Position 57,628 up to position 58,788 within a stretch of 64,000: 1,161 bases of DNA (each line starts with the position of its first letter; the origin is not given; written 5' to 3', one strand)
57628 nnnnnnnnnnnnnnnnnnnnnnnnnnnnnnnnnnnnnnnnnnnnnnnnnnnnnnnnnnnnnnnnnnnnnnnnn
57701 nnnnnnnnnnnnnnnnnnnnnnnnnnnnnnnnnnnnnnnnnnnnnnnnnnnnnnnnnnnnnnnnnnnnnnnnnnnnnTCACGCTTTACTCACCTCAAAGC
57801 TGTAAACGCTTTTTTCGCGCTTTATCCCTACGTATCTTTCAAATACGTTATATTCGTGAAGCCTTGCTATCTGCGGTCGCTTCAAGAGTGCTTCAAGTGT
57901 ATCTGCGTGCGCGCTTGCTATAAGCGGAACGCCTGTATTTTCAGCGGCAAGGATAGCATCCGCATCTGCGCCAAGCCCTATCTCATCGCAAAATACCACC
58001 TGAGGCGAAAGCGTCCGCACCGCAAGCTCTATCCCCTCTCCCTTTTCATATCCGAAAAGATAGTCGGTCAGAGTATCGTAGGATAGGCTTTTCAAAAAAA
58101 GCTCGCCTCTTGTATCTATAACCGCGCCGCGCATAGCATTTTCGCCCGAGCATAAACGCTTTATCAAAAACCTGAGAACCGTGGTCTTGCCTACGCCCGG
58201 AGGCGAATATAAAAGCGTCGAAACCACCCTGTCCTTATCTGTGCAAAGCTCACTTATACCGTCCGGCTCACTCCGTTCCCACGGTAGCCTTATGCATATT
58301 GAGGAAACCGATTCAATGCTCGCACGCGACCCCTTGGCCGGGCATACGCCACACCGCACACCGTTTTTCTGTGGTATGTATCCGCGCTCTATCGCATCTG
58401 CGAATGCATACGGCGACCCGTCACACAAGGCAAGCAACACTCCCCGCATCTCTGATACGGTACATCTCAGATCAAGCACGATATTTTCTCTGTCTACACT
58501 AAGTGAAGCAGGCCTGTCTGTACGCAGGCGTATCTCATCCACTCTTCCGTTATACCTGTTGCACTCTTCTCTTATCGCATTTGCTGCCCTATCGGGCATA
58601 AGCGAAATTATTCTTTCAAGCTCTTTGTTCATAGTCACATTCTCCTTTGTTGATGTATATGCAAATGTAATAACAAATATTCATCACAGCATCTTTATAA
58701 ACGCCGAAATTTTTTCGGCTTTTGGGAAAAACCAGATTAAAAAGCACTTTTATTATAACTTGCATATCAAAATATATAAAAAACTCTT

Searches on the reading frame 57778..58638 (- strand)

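Call 17: search_protein_families(library=pfam, proteins=[window:57778-58638:-], max_evalue=0.01)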
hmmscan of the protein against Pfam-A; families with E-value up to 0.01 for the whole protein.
window:57778-58638:- (286 aa): 3 families
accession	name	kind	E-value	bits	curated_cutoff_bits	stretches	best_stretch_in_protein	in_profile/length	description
PF19568.5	Spore_III_AA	-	7.4e-33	114.4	27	1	6-277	6-291/306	Sporulation stage III, protein AA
PF00004.35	AAA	-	0.00059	20.7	21.2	1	142-221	2-67/131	ATPase family associated with various cellular activities (AAA)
PF13191.12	AAA_16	-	0.0096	16.9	32.6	0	140-193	26-72/167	AAA ATPase domain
